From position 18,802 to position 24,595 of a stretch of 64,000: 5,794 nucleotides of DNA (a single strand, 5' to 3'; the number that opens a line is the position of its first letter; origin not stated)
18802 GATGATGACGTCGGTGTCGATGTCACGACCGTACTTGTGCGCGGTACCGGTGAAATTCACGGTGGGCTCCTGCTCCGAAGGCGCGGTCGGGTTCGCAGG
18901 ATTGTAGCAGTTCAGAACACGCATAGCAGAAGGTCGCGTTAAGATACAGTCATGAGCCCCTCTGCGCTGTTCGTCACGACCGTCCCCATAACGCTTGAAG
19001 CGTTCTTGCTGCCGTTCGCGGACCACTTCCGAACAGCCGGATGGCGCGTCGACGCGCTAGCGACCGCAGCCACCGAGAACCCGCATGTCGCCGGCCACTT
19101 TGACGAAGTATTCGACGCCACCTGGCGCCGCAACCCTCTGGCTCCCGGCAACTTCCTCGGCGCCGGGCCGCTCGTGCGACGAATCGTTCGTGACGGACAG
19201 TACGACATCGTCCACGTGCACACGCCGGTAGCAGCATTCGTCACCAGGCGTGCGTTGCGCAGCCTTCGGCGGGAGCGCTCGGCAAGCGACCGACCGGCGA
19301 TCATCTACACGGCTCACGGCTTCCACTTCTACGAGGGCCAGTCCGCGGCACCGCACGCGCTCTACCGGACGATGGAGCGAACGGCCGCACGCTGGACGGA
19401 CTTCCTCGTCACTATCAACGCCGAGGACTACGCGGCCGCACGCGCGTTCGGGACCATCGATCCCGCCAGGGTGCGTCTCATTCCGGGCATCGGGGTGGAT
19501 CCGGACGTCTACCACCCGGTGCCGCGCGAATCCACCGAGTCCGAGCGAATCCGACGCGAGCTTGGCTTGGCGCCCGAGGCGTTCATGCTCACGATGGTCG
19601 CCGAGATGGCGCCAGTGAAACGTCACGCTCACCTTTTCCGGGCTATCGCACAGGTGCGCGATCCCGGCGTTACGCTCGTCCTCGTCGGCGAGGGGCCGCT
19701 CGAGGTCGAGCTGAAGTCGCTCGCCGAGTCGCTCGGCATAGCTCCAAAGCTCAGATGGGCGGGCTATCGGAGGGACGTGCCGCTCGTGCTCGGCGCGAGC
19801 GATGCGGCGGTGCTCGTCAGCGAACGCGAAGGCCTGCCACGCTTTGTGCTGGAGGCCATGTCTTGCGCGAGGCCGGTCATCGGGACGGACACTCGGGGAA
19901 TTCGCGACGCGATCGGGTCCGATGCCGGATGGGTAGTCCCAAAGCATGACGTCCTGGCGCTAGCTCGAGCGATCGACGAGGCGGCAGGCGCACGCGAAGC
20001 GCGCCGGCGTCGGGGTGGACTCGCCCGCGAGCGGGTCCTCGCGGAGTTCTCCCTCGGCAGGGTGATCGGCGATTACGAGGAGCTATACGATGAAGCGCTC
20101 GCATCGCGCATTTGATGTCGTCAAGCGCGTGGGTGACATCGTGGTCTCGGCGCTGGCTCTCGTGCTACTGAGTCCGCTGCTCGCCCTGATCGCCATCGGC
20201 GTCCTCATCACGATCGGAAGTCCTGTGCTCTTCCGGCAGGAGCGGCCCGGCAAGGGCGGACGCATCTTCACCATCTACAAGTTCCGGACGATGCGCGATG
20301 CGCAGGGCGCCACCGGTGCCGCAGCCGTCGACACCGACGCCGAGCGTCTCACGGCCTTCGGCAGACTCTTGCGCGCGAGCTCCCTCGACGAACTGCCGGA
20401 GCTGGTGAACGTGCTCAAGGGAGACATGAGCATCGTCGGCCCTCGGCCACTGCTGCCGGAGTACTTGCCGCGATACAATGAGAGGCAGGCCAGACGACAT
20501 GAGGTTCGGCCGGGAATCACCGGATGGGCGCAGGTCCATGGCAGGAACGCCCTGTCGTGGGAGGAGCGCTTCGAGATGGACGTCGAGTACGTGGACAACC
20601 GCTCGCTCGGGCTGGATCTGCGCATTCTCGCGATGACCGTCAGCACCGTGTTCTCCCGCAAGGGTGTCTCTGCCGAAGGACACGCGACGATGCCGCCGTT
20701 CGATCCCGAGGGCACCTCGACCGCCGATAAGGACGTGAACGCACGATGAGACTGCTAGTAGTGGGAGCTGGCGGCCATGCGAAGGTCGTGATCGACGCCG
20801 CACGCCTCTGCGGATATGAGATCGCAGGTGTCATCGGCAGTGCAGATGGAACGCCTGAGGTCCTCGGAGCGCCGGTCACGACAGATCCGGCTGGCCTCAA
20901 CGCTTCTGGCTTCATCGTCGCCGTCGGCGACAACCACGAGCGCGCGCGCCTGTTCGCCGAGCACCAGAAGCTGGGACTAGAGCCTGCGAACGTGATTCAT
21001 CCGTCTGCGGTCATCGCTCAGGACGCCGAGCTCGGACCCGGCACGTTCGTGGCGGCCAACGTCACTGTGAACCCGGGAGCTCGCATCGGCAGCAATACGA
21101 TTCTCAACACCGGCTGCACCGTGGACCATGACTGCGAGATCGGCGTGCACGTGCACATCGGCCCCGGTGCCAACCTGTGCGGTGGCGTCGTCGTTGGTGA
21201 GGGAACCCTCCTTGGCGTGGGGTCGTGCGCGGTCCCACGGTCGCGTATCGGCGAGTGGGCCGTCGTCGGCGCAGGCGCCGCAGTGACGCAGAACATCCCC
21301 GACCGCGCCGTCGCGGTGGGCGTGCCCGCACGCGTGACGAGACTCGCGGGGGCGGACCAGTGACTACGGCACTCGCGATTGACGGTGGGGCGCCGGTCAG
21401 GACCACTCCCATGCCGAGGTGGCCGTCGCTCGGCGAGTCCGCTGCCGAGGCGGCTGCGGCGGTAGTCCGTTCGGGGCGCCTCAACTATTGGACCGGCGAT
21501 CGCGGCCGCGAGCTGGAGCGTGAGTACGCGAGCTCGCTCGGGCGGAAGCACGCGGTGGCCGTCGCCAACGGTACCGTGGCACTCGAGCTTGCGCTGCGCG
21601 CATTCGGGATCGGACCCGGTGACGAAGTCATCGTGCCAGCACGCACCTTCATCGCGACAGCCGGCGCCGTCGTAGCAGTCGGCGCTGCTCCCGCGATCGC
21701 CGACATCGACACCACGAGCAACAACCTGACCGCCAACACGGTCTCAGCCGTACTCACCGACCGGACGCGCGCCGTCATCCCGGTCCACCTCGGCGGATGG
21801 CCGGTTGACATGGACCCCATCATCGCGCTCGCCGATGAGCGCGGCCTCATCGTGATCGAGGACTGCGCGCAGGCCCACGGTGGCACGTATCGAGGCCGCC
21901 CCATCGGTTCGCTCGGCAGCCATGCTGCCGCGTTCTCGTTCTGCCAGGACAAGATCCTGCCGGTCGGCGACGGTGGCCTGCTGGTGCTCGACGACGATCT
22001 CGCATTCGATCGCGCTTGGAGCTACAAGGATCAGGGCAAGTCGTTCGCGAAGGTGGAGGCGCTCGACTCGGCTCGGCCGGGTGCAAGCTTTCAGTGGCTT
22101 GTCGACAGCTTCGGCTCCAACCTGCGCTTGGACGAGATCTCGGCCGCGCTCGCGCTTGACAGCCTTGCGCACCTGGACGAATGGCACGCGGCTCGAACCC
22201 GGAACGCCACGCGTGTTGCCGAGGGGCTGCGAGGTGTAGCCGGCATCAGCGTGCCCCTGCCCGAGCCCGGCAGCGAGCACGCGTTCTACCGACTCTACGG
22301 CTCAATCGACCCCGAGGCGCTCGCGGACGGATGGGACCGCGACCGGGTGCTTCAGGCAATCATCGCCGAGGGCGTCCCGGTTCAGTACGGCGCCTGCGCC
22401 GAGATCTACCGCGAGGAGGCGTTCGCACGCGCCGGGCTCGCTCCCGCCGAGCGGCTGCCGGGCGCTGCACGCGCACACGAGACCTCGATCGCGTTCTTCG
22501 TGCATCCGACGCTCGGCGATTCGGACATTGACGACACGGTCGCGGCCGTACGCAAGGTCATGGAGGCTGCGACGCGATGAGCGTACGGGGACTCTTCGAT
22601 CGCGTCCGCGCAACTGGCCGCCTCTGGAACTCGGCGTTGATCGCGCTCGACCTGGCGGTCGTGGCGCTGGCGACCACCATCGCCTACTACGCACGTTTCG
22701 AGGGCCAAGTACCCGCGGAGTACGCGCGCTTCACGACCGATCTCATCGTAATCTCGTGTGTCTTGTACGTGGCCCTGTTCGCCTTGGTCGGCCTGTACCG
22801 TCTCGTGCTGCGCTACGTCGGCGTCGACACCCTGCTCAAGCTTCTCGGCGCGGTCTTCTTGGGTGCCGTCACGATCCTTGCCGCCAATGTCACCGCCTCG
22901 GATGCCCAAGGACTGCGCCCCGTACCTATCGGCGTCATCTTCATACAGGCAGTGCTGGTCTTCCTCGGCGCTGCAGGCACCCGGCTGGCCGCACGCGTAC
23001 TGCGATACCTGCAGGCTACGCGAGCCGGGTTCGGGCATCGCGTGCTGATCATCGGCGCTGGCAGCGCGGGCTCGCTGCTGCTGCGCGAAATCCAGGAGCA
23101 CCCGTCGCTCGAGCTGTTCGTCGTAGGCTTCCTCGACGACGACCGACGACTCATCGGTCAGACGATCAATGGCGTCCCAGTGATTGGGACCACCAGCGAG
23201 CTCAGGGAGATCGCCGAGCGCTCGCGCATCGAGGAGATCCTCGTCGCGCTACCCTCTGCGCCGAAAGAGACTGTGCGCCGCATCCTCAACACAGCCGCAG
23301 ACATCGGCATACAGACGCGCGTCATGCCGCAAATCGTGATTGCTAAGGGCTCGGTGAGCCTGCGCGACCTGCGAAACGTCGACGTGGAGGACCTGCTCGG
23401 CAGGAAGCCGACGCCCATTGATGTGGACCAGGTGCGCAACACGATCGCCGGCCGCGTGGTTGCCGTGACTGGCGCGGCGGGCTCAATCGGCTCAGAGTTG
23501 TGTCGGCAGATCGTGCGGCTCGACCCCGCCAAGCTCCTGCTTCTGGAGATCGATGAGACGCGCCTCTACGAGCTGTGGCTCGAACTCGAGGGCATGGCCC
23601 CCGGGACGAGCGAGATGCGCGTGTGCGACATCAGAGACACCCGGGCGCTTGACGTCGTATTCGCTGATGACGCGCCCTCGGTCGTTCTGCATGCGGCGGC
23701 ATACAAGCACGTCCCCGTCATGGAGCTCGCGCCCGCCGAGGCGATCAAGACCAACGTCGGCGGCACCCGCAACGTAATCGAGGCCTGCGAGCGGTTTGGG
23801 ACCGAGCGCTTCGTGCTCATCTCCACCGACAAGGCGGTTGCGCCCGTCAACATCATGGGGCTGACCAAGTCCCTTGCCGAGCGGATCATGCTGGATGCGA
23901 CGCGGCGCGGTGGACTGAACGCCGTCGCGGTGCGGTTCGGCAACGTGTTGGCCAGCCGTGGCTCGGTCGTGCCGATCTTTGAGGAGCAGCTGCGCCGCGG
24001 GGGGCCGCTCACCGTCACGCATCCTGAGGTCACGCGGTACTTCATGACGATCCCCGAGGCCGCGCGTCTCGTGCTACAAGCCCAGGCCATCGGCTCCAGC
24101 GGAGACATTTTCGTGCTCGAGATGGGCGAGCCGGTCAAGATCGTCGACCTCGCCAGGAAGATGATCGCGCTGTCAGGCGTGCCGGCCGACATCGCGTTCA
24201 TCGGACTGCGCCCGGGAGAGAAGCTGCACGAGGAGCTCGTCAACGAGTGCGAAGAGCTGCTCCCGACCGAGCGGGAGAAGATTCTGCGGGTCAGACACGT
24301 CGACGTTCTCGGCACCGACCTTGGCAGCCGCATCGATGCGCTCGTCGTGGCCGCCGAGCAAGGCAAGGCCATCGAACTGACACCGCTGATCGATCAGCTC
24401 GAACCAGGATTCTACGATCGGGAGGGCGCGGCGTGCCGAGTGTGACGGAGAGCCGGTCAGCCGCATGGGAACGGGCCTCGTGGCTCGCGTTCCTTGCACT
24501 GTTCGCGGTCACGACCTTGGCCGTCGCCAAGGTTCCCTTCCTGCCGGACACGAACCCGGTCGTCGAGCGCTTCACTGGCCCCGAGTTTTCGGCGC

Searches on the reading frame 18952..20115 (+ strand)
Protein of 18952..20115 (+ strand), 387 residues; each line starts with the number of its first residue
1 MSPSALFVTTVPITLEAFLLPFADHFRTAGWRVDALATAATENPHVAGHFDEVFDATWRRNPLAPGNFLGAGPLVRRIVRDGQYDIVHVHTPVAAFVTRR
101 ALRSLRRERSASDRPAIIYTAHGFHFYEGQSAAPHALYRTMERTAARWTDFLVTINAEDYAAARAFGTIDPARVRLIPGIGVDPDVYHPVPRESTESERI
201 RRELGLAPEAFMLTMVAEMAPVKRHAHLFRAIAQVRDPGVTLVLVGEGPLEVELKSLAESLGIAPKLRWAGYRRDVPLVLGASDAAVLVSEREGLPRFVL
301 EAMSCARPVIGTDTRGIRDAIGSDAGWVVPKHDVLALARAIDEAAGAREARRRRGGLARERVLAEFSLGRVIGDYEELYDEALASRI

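Call 27: search_protein_families(library=pfam, proteins=[window:18952-20115:+], max_evalue=0.0001)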
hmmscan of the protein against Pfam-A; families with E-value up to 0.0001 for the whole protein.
window:18952-20115:+ (387 aa): 5 families
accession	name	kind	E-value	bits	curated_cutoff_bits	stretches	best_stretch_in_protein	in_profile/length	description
PF00534.26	Glycos_transf_1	-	3e-30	105.5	26.4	1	197-358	2-169/172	Glycosyl transferases group 1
PF13692.12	Glyco_trans_1_4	-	3.5e-27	95.8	27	1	213-343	4-138/142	Glycosyl transferases group 1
PF13439.12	Glyco_transf_4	-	3.2e-14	53.7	28.5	1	20-185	9-169/170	Glycosyltransferase Family 4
PF13579.12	Glyco_trans_4_4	-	1.8e-13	51.6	29.7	1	22-178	10-156/158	Glycosyl transferase 4-like domain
PF13477.12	Glyco_trans_4_2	-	1.1e-06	29.3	23.4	1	17-150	11-133/139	Glycosyl transferase 4-like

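Call 53: search_protein_families(library=ncbifam, proteins=[window:18952-20115:+], max_evalue=0.00001)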
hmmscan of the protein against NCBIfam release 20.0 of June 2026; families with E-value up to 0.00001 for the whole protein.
window:18952-20115:+ (387 aa): 21 families
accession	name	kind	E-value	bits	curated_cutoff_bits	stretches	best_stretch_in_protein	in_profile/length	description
TIGR03088.1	stp2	hypoth_equivalog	9e-36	123.7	409.05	1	118-383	108-374/374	TIGR03088 family PEP-CTERM/XrtA system glycosyltransferase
TIGR03999.1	thiol_BshA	equivalog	3.3e-24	85.5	273.7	1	78-383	79-374/375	N-acetyl-alpha-D-glucosaminyl L-malate synthase BshA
NF041876.1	EPS_EpsE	equivalog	3.4e-19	69.4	400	1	208-369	212-383/389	exopolysaccharide biosynthesis GT4 family glycosyltransferase EpsE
TIGR03449.1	mycothiol_MshA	equivalog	7.4e-15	54.7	462.5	1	140-383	156-404/406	D-inositol-3-phosphate glycosyltransferase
NF053787.1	GlcN_PG_synth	equivalog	8.8e-15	54.4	480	1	179-381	170-358/361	N-acetylglucosaminyl phosphatidylglycerol synthase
NF047684.1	TeichurnBiosyTuaC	equivalog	1.2e-14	54.1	550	1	180-379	192-386/391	teichuronic acid biosynthesis protein TuaC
NF038298.1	EPS_HpsO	equivalog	4.8e-14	51.9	575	1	147-367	145-372/388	hormogonium polysaccharide biosynthesis glycosyltransferase HpsO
TIGR04063.1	stp3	hypoth_equivalog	1.2e-12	47.4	442.05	1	75-383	84-396/397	TIGR04063 family PEP-CTERM/XrtA system glycosyltransferase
NF011726.0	PRK15179.1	equivalog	3e-12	45.7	733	1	235-380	544-692/694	Vi polysaccharide biosynthesis protein TviE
NF050063.1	ProtGlycPglJ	equivalog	6e-12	45.4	500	1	209-359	194-344/363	N-acetylgalactosamine-N,N'-diacetylbacillosaminyl-diphospho-undecaprenol 4-alpha-N-acetylgalactosaminyltransferase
NF007396.0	PRK09922.1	equivalog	1.7e-11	43.6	385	1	221-324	195-302/361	lipopolysaccharide 1,6-galactosyltransferase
TIGR02149.1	glgA_Coryne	subfamily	2.2e-11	43.5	302.4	1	130-381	126-389/391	glycogen synthase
NF046085.1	XrtY_assoc_Gly1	equivalog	1.1e-10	40.9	400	1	208-382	207-384/387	XrtY-associated glycosyltransferase XYAG1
TIGR04047.1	MSMEG_0565_glyc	hypoth_equivalog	2.4e-10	40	259.85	1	81-352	85-346/373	MSMEG_0565 family glycosyltransferase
NF012034.0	PRK15490.1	equivalog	1.3e-09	37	813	1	236-358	426-549/578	Vi polysaccharide biosynthesis glycosyltransferase TviE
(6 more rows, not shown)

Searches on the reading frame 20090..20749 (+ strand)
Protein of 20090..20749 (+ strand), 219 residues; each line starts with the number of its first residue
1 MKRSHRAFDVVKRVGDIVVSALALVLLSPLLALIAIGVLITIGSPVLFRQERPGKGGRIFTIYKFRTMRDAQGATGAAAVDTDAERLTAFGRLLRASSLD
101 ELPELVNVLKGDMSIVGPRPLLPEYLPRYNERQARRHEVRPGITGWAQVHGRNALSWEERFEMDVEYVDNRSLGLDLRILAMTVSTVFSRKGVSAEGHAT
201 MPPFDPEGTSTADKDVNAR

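Call 53: search_protein_families(library=ncbifam, proteins=[window:20090-20749:+], max_evalue=0.00001)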
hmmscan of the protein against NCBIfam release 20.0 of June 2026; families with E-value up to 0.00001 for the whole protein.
window:20090-20749:+ (219 aa): 10 families
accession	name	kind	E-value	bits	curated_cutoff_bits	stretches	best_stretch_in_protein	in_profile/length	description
TIGR03025.1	EPS_sugtrans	subfamily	5.9e-77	259.8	295.55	1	9-192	255-443/445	exopolysaccharide biosynthesis polyprenyl glycosylphosphotransferase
TIGR03023.1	WcaJ_sugtrans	equivalog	9.7e-69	232.8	410.75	1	9-191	260-450/453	undecaprenyl-phosphate glucose phosphotransferase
TIGR03022.1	WbaP_sugtrans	subfamily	2e-57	195.5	403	2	86-192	348-454/456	undecaprenyl-phosphate galactose phosphotransferase WbaP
TIGR03013.1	EpsB_2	subfamily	3.9e-52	177.8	393.35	1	9-192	252-441/443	TIGR03013 family XrtA/PEP-CTERM system glycosyltransferase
NF052601.1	undeca_RfbP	equivalog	2.1e-49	168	330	1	5-188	38-236/244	undecaprenyl-phosphate galactose phosphotransferase family protein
NF041877.1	EPS_EpsZ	equivalog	3.5e-47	161.1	800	1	10-194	264-459/459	exopolysaccharide biosynthesis polyisoprenyl-phosphate hexose-1-phosphate transferase EpsZ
NF007518.0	PRK10124.1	equivalog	4.6e-43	147.6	684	1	10-191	272-461/464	undecaprenyl-phosphate glucose phosphotransferase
NF050817.1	PolSacchBiosHfsE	equivalog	1.2e-41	142.9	750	1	10-187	270-459/467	polysaccharide biosynthesis protein HfsE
NF011751.0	PRK15204.1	equivalog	6.9e-35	120.5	907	1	5-192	273-474/476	undecaprenyl-phosphate galactose phosphotransferase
NF045514.1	glycotran_HepC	equivalog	5e-23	81.5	140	1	2-121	107-212/220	heterocyst development glycosyltransferase HepC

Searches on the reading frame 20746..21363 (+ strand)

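Call 53: search_protein_families(library=ncbifam, proteins=[window:20746-21363:+], max_evalue=0.00001)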
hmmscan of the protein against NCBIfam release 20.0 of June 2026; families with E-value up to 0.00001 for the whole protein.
window:20746-21363:+ (205 aa): 24 families
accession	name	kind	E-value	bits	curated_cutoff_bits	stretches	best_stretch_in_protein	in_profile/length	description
TIGR03570.1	NeuD_NnaD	subfamily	4.5e-63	212.5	160.8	1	2-196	1-202/202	NeuD/PglB/VioB family sugar acetyltransferase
NF002060.0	PRK00892.1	subfamily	3.3e-17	62.6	207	2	74-143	112-181/345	UDP-3-O-(3-hydroxymyristoyl)glucosamine N-acyltransferase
TIGR01853.1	lipid_A_lpxD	equivalog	1.4e-15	57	242.5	2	71-152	82-163/325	UDP-3-O-(3-hydroxymyristoyl)glucosamine N-acyltransferase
NF003657.0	PRK05289.1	equivalog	3.1e-14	52.7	226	1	113-200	108-195/264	acyl-ACP--UDP-N-acetylglucosamine O-acyltransferase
TIGR03532.1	DapD_Ac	equivalog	6.3e-13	48.9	231.75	1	83-199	88-212/231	2,3,4,5-tetrahydropyridine-2,6-dicarboxylate N-acetyltransferase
TIGR01852.1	lipid_A_lpxA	equivalog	6.6e-13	48.5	231.05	1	113-198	103-188/254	acyl-ACP--UDP-N-acetylglucosamine O-acyltransferase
NF007240.0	PRK09677.1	equivalog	2.3e-10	40.3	243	1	148-200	131-183/192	putative lipopolysaccharide biosynthesis O-acetyl transferase WbbJ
NF050158.1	CarbAnhydGPos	equivalog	2.6e-10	40.2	250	1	136-199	77-141/172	gamma carbonic anhydrase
NF007797.0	PRK10502.1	subfamily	5.1e-10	39.3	192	0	147-199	125-177/183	WcaF family extracellular polysaccharide biosynthesis acetyltransferase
NF010933.0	PRK14353.1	equivalog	5.9e-10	38.3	505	0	88-151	269-331/453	bifunctional UDP-N-acetylglucosamine diphosphorylase/glucosamine-1-phosphate N-acetyltransferase GlmU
NF058585.1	HptprglPActTf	PfamEq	2e-09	37.2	300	0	146-199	105-158/172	heptaprenylglyceryl phosphate O-acetyltransferase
NF041874.1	EPS_EpsC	equivalog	4.6e-09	36.2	150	1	167-198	133-164/168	serine O-acetyltransferase EpsC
NF010935.0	PRK14355.1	equivalog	4.5e-08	32.1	718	1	75-150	249-324/459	bifunctional UDP-N-acetylglucosamine diphosphorylase/glucosamine-1-phosphate N-acetyltransferase GlmU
TIGR02287.1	PaaY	equivalog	6.2e-08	32.6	319.6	1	79-199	12-140/192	phenylacetic acid degradation protein PaaY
TIGR01173.1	glmU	equivalog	7e-08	31.7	366.85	0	129-194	366-438/452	bifunctional UDP-N-acetylglucosamine diphosphorylase/glucosamine-1-phosphate N-acetyltransferase GlmU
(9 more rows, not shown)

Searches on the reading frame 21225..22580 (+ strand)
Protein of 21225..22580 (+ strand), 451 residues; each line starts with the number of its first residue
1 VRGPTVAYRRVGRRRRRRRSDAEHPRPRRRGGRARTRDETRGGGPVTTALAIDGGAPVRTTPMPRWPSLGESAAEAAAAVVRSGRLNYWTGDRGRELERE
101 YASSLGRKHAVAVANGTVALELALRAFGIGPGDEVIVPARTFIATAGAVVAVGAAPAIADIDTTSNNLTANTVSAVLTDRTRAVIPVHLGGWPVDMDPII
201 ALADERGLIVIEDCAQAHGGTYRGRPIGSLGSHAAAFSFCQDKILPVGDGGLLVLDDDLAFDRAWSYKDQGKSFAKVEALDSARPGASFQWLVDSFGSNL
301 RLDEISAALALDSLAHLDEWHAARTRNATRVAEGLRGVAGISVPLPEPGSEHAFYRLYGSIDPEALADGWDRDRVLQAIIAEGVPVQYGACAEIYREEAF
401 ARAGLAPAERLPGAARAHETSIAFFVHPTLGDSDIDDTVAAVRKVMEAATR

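Call 13: search_protein_families(library=pfam, proteins=[window:21225-22580:+], max_evalue=0.001)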
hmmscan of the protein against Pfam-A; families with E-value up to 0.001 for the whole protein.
window:21225-22580:+ (451 aa): 3 families
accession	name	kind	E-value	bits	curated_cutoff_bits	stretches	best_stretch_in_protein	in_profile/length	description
PF01041.23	DegT_DnrJ_EryC1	-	1.7e-85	287.8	19.8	1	69-443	3-360/360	DegT/DnrJ/EryC1/StrS aminotransferase family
PF01212.27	Beta_elim_lyase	-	8e-10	38.9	27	1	81-343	21-273/288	Beta-eliminating lyase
PF00155.27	Aminotran_1_2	-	0.00082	19.1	19.7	0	73-175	22-135/361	Aminotransferase class I and II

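Call 53: search_protein_families(library=ncbifam, proteins=[window:21225-22580:+], max_evalue=0.00001)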
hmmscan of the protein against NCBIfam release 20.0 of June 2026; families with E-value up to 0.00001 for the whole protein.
window:21225-22580:+ (451 aa): 10 families
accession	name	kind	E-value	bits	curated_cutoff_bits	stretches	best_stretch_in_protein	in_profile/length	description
NF008658.2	PRK11658.1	equivalog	2.9e-61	207.2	631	1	67-447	10-378/379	UDP-4-amino-4-deoxy-L-arabinose aminotransferase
TIGR03588.1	PseC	equivalog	1.1e-55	189.1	423.5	1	75-445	15-379/380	UDP-4-amino-4,6-dideoxy-N-acetyl-beta-L-altrosamine transaminase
TIGR04427.1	PLP_DesI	equivalog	1e-44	153.2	650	1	91-446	51-383/390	dTDP-4-dehydro-6-deoxyglucose aminotransferase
NF008687.0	PRK11706.1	equivalog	1.2e-44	152.6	375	1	95-338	34-270/375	dTDP-4-amino-4,6-dideoxygalactose transaminase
TIGR04181.1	NHT_00031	hypoth_equivalog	1.7e-44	152.2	420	1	91-358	29-298/359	LegC family aminotransferase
TIGR02379.1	ECA_wecE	subfamily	4.8e-38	130.9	434.85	1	90-275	29-214/376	dTDP-4-amino-4,6-dideoxy-D-glucose transaminase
NF011936.0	PRK15407.1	equivalog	5.7e-34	117.6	423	1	86-448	57-438/440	lipopolysaccharide biosynthesis protein RfbH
NF005816.0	PRK07682.1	equivalog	2.3e-06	26.5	620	1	110-185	92-168/390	aminotransferase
NF005817.0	PRK07683.1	equivalog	3.4e-06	26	575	1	111-185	92-166/387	aminotransferase A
NF004770.0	PRK06108.1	subfamily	4.8e-06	25.6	422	0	96-204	85-200/396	pyridoxal phosphate-dependent aminotransferase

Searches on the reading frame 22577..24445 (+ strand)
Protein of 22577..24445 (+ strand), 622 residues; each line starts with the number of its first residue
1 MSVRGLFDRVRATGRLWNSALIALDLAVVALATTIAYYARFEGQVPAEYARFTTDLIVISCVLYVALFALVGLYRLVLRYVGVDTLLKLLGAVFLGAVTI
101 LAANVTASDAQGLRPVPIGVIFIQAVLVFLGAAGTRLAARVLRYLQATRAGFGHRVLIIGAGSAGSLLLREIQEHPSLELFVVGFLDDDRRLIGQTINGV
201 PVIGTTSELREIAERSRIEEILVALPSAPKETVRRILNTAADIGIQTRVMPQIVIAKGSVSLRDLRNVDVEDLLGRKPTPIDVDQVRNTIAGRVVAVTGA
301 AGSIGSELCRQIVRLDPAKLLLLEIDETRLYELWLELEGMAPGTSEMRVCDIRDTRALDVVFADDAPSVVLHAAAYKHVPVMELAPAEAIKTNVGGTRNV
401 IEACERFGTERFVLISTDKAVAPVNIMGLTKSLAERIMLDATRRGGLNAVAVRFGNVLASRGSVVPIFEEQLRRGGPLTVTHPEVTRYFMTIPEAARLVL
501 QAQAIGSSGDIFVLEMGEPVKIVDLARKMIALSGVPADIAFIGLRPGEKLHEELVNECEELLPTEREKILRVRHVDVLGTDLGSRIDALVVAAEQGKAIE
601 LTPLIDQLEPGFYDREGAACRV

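Call 13: search_protein_families(library=pfam, proteins=[window:22577-24445:+], max_evalue=0.001)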
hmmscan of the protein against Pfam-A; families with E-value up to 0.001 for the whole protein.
window:22577-24445:+ (622 aa): 12 families
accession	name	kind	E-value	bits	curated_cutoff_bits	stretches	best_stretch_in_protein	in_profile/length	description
PF02719.21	Polysacc_synt_2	-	1.2e-105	353.4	20.2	1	295-572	1-291/293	Polysaccharide biosynthesis protein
PF01370.27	Epimerase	-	1.6e-24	87.1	20.9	1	295-505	1-227/240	NAD dependent epimerase/dehydratase family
PF13727.12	CoA_binding_3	-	2e-16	60.9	25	1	125-251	52-175/175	CoA-binding domain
PF04321.23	RmlD_sub_bind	-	3.5e-14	53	27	1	295-478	3-173/287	RmlD substrate binding domain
PF01073.25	3Beta_HSD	-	2.1e-13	50.4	22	1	296-423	1-122/280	3-beta hydroxysteroid dehydrogenase/isomerase family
PF16363.11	GDP_Man_Dehyd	-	2.9e-13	50.4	27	1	297-418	2-130/332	GDP-mannose 4,6 dehydratase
PF07993.18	NAD_binding_4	-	1.3e-08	34.8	20.1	0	369-421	91-139/258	Male sterility protein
PF01118.30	Semialdhyde_dh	-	2.4e-05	25.2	26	0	155-245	1-91/121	Semialdehyde dehydrogenase, NAD binding domain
PF13460.12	NAD_binding_10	-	0.00026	21.4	27.2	1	299-422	1-103/184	NAD(P)H-binding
PF00056.29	Ldh_1_N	-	0.0003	21.3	27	0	295-427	3-124/141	lactate/malate dehydrogenase, NAD binding domain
PF03435.24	Sacchrp_dh_NADP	-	0.00041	21.1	25.1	0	156-200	1-46/129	Saccharopine dehydrogenase NADP binding domain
PF02629.25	CoA_binding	-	0.00055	21.1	22.3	0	155-247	5-90/97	CoA binding domain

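Call 53: search_protein_families(library=ncbifam, proteins=[window:22577-24445:+], max_evalue=0.00001)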
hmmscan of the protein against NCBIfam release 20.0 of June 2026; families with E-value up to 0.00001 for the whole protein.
window:22577-24445:+ (622 aa): 22 families
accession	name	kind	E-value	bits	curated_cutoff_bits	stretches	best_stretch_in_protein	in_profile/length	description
TIGR03589.1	PseB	equivalog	1.6e-54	185.1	407.75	1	293-561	5-268/324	UDP-N-acetylglucosamine 4,6-dehydratase (inverting)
TIGR04130.1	FnlA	equivalog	1.2e-47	162.5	730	1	292-561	4-270/337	UDP-N-acetylglucosamine 4,6-dehydratase/5-epimerase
TIGR03025.1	EPS_sugtrans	subfamily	5.9e-26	91.7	295.55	1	24-267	2-239/445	exopolysaccharide biosynthesis polyprenyl glycosylphosphotransferase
TIGR03023.1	WcaJ_sugtrans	equivalog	1.5e-24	87.1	410.75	1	24-257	2-233/453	undecaprenyl-phosphate glucose phosphotransferase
TIGR03022.1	WbaP_sugtrans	subfamily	1e-14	54.6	403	1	21-254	1-226/456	undecaprenyl-phosphate galactose phosphotransferase WbaP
TIGR01179.1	galE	equivalog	1.3e-14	53.8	262.3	1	295-458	2-177/332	UDP-glucose 4-epimerase GalE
TIGR01214.1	rmlD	equivalog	3.5e-12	46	224.05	1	295-418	2-101/285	dTDP-4-dehydrorhamnose reductase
TIGR04180.1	EDH_00030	hypoth_equivalog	4.8e-12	45.5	475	1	295-419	1-123/297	NAD-dependent 4,6-dehydratase LegB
TIGR01181.1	dTDP_gluc_dehyt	equivalog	6.2e-11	41.9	365.1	1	296-420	3-128/321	dTDP-glucose 4,6-dehydratase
TIGR02622.1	CDP_4_6_dhtase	equivalog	2.3e-09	36.9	278.45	1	293-420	5-132/352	CDP-glucose 4,6-dehydratase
NF007582.0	PRK10217.1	equivalog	2.5e-08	33.4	698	1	294-407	3-115/355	dTDP-glucose 4,6-dehydratase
NF007490.0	PRK10084.1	subfamily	3e-08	33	649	1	295-407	3-114/361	dTDP-glucose 4,6-dehydratase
NF007518.0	PRK10124.1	equivalog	3.6e-08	32.6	684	1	56-254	51-241/464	undecaprenyl-phosphate glucose phosphotransferase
TIGR03013.1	EpsB_2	subfamily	5.4e-08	32.4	393.35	1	25-225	3-193/443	TIGR03013 family XrtA/PEP-CTERM system glycosyltransferase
NF045894.1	PKS_plus_SDR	equivalog_domain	8.5e-08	30.2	1740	1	293-477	1158-1353/1515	type I polyketide synthase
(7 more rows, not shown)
